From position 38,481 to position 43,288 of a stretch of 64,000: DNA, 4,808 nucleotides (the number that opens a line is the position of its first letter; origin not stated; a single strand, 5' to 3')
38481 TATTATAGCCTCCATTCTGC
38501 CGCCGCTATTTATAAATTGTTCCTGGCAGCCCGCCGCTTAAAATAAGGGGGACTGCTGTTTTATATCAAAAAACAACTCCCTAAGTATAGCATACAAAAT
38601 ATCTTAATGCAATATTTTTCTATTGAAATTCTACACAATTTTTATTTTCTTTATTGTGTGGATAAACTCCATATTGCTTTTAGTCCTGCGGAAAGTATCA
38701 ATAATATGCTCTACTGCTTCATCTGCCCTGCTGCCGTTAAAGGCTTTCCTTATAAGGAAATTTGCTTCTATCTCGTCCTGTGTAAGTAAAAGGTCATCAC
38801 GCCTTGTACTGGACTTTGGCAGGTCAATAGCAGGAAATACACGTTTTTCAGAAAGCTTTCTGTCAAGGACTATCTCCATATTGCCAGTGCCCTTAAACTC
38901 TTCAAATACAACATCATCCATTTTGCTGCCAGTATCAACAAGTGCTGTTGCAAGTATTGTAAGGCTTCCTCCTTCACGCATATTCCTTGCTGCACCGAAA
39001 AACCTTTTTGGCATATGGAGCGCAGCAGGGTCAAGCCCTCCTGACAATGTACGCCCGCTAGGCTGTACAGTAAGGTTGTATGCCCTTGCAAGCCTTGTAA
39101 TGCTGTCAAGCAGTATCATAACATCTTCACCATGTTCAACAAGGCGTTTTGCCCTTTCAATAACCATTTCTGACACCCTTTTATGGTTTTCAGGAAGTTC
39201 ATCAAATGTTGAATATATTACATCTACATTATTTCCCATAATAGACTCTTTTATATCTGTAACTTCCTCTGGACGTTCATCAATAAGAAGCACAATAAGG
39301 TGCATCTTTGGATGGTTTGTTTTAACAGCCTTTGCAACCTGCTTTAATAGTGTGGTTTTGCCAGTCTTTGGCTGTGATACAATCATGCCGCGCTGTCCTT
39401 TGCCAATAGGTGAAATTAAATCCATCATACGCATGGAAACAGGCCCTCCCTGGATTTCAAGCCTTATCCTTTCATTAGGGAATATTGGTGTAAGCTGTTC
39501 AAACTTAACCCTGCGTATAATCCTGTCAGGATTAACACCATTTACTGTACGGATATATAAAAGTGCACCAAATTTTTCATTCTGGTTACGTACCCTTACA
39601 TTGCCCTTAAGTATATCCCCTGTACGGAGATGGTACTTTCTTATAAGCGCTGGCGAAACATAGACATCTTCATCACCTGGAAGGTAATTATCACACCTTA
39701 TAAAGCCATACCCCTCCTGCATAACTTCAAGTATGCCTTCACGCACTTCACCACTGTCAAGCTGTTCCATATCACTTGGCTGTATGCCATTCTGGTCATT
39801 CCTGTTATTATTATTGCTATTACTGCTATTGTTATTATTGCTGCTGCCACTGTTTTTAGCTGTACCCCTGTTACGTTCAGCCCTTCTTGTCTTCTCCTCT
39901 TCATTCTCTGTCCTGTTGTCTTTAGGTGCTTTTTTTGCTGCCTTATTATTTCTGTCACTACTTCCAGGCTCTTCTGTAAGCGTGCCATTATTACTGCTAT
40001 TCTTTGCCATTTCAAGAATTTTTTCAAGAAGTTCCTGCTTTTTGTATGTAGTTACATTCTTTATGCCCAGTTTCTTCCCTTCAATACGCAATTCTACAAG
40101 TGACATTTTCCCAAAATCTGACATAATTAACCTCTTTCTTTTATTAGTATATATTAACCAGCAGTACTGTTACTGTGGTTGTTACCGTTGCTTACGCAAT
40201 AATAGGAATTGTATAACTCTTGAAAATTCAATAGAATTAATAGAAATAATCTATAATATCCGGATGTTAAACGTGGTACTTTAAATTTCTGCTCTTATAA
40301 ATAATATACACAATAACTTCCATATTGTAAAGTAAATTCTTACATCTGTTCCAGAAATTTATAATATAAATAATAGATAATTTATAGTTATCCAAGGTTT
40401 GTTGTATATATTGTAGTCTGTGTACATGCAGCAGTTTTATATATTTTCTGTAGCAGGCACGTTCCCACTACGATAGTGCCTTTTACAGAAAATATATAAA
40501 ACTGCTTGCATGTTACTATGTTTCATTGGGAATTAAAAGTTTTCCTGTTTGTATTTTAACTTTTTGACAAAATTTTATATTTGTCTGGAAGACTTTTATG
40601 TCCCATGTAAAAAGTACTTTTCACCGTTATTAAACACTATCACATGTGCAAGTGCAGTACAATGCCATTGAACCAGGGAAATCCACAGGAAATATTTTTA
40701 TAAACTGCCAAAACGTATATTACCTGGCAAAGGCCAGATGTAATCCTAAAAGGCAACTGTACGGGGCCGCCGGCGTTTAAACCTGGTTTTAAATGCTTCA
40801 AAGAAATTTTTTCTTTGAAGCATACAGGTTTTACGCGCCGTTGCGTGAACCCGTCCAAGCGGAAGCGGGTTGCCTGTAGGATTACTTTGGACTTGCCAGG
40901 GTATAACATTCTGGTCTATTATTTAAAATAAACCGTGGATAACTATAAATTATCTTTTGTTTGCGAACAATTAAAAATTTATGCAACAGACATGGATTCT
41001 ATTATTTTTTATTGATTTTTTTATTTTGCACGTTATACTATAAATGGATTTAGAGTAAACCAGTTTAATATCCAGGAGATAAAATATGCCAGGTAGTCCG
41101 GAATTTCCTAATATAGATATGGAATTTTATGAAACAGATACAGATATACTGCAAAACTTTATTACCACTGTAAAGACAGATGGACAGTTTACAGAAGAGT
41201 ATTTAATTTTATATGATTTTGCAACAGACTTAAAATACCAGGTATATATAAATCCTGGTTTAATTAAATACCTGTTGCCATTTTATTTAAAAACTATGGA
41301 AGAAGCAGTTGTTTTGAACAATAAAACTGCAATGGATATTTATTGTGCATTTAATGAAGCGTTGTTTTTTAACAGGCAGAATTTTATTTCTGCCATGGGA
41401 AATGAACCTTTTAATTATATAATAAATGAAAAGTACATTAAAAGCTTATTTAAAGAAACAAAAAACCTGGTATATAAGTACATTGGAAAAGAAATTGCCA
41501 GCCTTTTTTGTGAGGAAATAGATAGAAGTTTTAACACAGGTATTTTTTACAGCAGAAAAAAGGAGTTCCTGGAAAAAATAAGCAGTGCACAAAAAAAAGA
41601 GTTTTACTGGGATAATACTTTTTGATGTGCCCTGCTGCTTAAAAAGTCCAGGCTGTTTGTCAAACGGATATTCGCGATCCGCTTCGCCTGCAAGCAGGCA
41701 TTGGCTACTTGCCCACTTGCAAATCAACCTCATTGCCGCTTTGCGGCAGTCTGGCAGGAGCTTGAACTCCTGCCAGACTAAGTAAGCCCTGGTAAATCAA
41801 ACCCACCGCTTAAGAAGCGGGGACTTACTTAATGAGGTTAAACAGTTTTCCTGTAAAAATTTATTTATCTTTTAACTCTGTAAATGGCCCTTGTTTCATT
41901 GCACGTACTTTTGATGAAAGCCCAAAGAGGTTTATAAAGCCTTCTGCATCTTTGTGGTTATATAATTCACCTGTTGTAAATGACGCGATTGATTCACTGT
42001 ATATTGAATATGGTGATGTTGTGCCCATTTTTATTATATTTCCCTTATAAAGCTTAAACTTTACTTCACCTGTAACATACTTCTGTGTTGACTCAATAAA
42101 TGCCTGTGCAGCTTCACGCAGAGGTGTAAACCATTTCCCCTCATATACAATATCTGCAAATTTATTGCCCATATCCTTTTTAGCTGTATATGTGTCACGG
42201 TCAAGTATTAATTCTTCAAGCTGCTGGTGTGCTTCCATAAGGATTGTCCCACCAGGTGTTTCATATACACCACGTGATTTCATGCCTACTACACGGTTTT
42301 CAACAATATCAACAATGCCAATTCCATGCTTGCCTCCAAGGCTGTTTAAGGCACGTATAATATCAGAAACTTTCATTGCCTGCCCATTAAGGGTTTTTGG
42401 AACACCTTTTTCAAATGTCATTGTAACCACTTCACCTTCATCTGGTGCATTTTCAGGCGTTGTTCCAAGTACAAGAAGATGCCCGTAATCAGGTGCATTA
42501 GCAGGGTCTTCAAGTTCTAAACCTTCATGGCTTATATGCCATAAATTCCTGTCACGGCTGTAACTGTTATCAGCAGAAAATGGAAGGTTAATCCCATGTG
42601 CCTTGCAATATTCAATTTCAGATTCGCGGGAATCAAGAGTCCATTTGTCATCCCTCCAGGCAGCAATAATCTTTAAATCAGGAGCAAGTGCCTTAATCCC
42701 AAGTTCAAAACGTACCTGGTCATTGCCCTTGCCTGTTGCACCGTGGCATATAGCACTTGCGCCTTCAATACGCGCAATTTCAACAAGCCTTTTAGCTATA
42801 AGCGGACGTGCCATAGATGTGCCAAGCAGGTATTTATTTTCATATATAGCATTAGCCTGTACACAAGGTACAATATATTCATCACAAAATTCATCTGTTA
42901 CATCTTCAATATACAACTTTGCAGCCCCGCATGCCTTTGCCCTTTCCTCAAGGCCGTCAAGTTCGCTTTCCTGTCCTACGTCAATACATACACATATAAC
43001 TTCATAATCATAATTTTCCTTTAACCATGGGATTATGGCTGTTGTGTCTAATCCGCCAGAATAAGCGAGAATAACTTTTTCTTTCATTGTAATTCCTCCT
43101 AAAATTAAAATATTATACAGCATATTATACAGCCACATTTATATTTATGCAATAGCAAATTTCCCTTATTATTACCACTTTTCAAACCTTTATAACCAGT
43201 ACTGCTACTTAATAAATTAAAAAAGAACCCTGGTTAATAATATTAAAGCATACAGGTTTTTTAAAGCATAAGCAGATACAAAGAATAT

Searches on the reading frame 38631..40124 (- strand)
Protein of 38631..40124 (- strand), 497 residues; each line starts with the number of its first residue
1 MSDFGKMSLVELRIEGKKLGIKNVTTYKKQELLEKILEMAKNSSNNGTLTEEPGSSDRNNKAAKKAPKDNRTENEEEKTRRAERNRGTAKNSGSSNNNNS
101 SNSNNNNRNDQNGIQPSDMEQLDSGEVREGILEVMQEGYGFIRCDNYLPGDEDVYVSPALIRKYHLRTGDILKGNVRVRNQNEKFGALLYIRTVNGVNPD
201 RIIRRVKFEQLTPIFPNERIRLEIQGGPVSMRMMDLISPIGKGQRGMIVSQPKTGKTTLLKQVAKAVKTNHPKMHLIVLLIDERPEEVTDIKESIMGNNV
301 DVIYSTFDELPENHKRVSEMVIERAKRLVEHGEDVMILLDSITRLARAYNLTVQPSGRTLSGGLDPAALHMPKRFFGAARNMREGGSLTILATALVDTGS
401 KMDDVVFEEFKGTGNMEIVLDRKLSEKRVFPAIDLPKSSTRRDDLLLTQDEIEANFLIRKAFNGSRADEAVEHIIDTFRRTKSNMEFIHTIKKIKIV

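Call 33: find_homologous_proteins(query=window:38631-40124:-, max_evalue=1e-100)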
Query window:38631-40124:- (497 aa): 8000 proteins with E <= 1e-100 among 8000 candidates; the best 120 are listed.
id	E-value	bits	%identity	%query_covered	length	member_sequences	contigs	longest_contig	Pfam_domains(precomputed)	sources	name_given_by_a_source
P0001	0.0e+0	1070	98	100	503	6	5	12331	PF07497.19,PF07498.19,PF00006.32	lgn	-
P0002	2.2e-286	968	89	100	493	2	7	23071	PF07497.19,PF07498.19,PF00006.32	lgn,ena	-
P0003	1.7e-284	962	89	100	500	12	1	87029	PF07497.19,PF07498.19,PF00006.32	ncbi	-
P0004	3.4e-284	961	87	100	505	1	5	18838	PF07497.19,PF07498.19,PF00006.32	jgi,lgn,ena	-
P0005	1.7e-280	948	87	100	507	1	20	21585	PF07497.19,PF07498.19,PF00006.32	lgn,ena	-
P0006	6.0e-280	947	86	100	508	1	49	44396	PF07497.19,PF07498.19,PF00006.32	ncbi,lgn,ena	-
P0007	2.1e-275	932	83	100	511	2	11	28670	PF07497.19,PF07498.19,PF00006.32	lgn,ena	-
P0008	6.2e-275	930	86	100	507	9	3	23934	PF07497.19,PF07498.19,PF00006.32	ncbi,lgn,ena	-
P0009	3.4e-273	924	84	100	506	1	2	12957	PF07497.19,PF07498.19,PF00006.32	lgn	-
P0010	6.3e-273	923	81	100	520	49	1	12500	PF07497.19,PF07498.19,PF00006.32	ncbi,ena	-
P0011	1.5e-272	922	85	100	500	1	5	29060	PF07497.19,PF07498.19,PF00006.32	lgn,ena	-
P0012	5.5e-272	920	83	100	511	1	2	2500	PF07497.19,PF07498.19,PF00006.32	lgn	-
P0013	5.7e-267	904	82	100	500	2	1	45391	PF07497.19,PF07498.19,PF00006.32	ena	-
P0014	1.1e-264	896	83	100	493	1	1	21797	PF07497.19,PF07498.19,PF00006.32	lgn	-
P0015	4.0e-264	894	81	100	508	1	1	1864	PF07497.19,PF07498.19,PF00006.32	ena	-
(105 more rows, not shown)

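Call 36: find_encoding_contigs(protein=P0001, flank=10000, max_places=2)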
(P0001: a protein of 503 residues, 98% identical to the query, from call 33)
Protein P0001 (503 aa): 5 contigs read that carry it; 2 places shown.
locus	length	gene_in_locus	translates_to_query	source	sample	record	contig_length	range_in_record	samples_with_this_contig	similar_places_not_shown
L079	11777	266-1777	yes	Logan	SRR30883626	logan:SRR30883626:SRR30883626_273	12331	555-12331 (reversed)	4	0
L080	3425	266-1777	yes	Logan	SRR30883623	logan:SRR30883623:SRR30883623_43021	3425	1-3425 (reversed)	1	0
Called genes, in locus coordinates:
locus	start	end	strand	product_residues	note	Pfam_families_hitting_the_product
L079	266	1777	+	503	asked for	PF07498:Rho_N, PF07497:Rho_RNA_bind, PF00006:ATP-synt_ab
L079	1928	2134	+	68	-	PF01197:Ribosomal_L31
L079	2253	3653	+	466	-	PF07136:DUF1385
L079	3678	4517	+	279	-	PF17827:PrmC_N, PF08241:Methyltransf_11 (faint), PF05175:MTS, PF06325:PrmA, PF13847:Methyltransf_31, PF13649:Methyltransf_25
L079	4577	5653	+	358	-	PF03462:PCRF, PF00472:RF-1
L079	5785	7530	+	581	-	PF08269:dCache_2, PF18947:HAMP_2 (faint), PF17200:sCache_2, PF00672:HAMP, PF00015:MCPsignal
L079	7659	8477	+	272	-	PF22435:MRM3-like_sub_bind, PF08032:SpoU_sub_bind (weak), PF00588:SpoU_methylase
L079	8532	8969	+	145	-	PF01957:NfeD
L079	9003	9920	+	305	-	PF01145:Band_7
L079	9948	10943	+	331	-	PF02729:OTCace_N, PF00185:OTCace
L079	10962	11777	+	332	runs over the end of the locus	PF08279:HTH_11, PF03099:BPL_LplA_LipB, PF02237:BPL_C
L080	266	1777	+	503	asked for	PF07498:Rho_N, PF07497:Rho_RNA_bind, PF00006:ATP-synt_ab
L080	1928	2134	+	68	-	PF01197:Ribosomal_L31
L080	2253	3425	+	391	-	?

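Call 37: find_encoding_contigs(protein=P0003, flank=10000, max_places=2)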
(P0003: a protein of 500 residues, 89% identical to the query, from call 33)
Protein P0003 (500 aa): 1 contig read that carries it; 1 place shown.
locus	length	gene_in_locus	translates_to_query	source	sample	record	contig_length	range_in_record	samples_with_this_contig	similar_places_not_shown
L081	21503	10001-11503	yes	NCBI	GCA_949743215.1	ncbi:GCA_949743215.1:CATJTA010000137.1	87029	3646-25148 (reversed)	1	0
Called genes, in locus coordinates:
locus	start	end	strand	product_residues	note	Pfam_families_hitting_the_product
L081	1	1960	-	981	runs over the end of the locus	PF00669:Flagellin_N, PF00700:Flagellin_C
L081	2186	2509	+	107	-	PF13560:HTH_31, PF12844:HTH_19, PF01381:HTH_3, PF13443:HTH_26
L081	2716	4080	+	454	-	-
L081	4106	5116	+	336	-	PF00106:adh_short (weak), PF01073:3Beta_HSD, PF01370:Epimerase, PF02719:Polysacc_synt_2, PF04321:RmlD_sub_bind, PF08659:KR (weak), PF13460:NAD_binding_10, PF16363:GDP_Man_Dehyd, +2 more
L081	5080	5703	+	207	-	PF00149:Metallophos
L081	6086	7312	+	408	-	PF00579:tRNA-synt_1b, PF22421:SYY_C-terminal, PF01479:S4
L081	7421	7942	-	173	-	PF14277:DUF4364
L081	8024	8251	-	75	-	PF16199:Radical_SAM_C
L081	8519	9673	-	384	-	PF00390:malic, PF03949:Malic_M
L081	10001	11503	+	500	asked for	PF07498:Rho_N (weak), PF07497:Rho_RNA_bind, PF00006:ATP-synt_ab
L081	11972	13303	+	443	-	PF07136:DUF1385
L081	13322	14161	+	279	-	PF17827:PrmC_N, PF01135:PCMT (faint), PF03602:Cons_hypoth95 (weak), PF02475:TRM5-TYW2_MTfase (faint), PF05175:MTS, PF06325:PrmA, PF13847:Methyltransf_31, PF13649:Methyltransf_25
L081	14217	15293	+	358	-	PF03462:PCRF, PF00472:RF-1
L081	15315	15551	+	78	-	-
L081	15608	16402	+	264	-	PF22435:MRM3-like_sub_bind, PF08032:SpoU_sub_bind, PF00588:SpoU_methylase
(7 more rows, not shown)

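Call 38: find_encoding_contigs(protein=P0006, flank=10000, max_places=2)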
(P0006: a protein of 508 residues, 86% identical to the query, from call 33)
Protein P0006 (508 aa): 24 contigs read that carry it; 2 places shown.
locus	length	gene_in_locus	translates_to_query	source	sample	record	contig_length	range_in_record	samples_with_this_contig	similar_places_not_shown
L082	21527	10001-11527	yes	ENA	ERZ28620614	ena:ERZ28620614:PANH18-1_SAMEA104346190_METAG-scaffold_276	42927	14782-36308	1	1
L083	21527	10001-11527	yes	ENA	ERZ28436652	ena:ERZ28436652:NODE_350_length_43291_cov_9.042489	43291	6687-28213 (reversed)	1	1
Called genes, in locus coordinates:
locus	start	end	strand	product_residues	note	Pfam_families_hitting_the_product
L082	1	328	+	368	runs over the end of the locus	PF13450:NAD_binding_8, PF03275:GLF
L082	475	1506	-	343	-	PF01073:3Beta_HSD, PF01370:Epimerase, PF02719:Polysacc_synt_2, PF04321:RmlD_sub_bind, PF07993:NAD_binding_4, PF16363:GDP_Man_Dehyd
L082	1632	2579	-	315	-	PF00483:NTP_transferase, PF12804:NTP_transf_3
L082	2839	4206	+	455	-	-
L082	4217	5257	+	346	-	PF04321:RmlD_sub_bind, PF00106:adh_short, PF01073:3Beta_HSD, PF01370:Epimerase, PF02719:Polysacc_synt_2, PF08659:KR (weak), PF13460:NAD_binding_10, PF16363:GDP_Man_Dehyd, +2 more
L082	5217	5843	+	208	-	PF00149:Metallophos (weak), PF12850:Metallophos_2 (faint)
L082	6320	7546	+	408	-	PF00579:tRNA-synt_1b, PF22421:SYY_C-terminal, PF01479:S4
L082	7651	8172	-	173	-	PF14277:DUF4364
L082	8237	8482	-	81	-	PF16199:Radical_SAM_C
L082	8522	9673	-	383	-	PF00390:malic, PF03949:Malic_M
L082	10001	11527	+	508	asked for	PF07498:Rho_N (weak), PF07497:Rho_RNA_bind, PF00006:ATP-synt_ab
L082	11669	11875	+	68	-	PF01197:Ribosomal_L31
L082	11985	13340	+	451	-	PF07136:DUF1385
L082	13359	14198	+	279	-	PF17827:PrmC_N, PF03602:Cons_hypoth95 (weak), PF02475:TRM5-TYW2_MTfase (weak), PF05175:MTS, PF06325:PrmA, PF13847:Methyltransf_31, PF08241:Methyltransf_11 (weak), PF13649:Methyltransf_25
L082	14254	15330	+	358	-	PF03462:PCRF, PF00472:RF-1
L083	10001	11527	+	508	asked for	PF07498:Rho_N (weak), PF07497:Rho_RNA_bind, PF00006:ATP-synt_ab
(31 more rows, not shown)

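Call 45: search_protein_families(library=pfam, proteins=[window:38631-40124:-], max_evalue=0.01)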
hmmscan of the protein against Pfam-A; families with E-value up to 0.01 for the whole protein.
window:38631-40124:- (497 aa): 6 families
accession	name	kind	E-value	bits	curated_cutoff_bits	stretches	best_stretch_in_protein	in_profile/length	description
PF07497.18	Rho_RNA_bind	-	1.5e-30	105.3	27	1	129-200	2-73/73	Rho termination factor, RNA-binding domain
PF00006.31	ATP-synt_ab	-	2.2e-27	96.5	29.5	1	231-439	2-212/213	ATP synthase alpha/beta family, nucleotide-binding domain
PF07498.18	Rho_N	-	9.9e-08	32.3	24.9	1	6-39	4-37/43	Rho termination factor, N-terminal domain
PF22707.2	S1CSD-TOTE-2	-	0.00095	19.6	27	1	129-175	4-41/60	S1/CSD-like domain 2 of the TOTE conflict systems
PF05729.18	NACHT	-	0.0012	19.2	26.7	1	255-351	12-99/167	NACHT domain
PF08206.17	OB_RNB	-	0.0016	18.6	24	1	130-161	1-29/58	Ribonuclease B OB domain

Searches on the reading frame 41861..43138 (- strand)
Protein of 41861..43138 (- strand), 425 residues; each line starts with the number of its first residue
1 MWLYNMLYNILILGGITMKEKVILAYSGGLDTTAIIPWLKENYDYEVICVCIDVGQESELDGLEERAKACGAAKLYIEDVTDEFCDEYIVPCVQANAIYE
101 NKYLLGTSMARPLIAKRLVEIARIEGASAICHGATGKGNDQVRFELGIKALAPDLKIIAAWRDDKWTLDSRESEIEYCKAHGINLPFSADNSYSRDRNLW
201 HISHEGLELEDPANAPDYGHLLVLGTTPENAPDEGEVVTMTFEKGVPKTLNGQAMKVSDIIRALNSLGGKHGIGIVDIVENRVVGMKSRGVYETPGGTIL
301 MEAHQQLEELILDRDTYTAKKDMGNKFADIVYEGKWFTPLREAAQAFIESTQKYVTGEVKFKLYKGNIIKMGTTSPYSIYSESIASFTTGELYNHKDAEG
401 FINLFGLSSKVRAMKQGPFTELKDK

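Call 45: search_protein_families(library=pfam, proteins=[window:41861-43138:-], max_evalue=0.01)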
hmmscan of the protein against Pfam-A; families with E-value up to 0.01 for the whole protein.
window:41861-43138:- (425 aa): 3 families
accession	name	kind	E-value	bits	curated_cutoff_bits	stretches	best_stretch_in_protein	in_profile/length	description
PF20979.2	Arginosuc_syn_C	-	1.2e-73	247.7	27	1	193-411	1-218/219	Arginosuccinate synthase C-terminal domain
PF00764.25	Arginosuc_synth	-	8.9e-67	224.6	27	1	21-183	1-161/162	Arginosuccinate synthase N-terminal HUP domain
PF06508.19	QueC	-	0.0083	16.1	22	0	21-73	1-51/210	Queuosine biosynthesis protein QueC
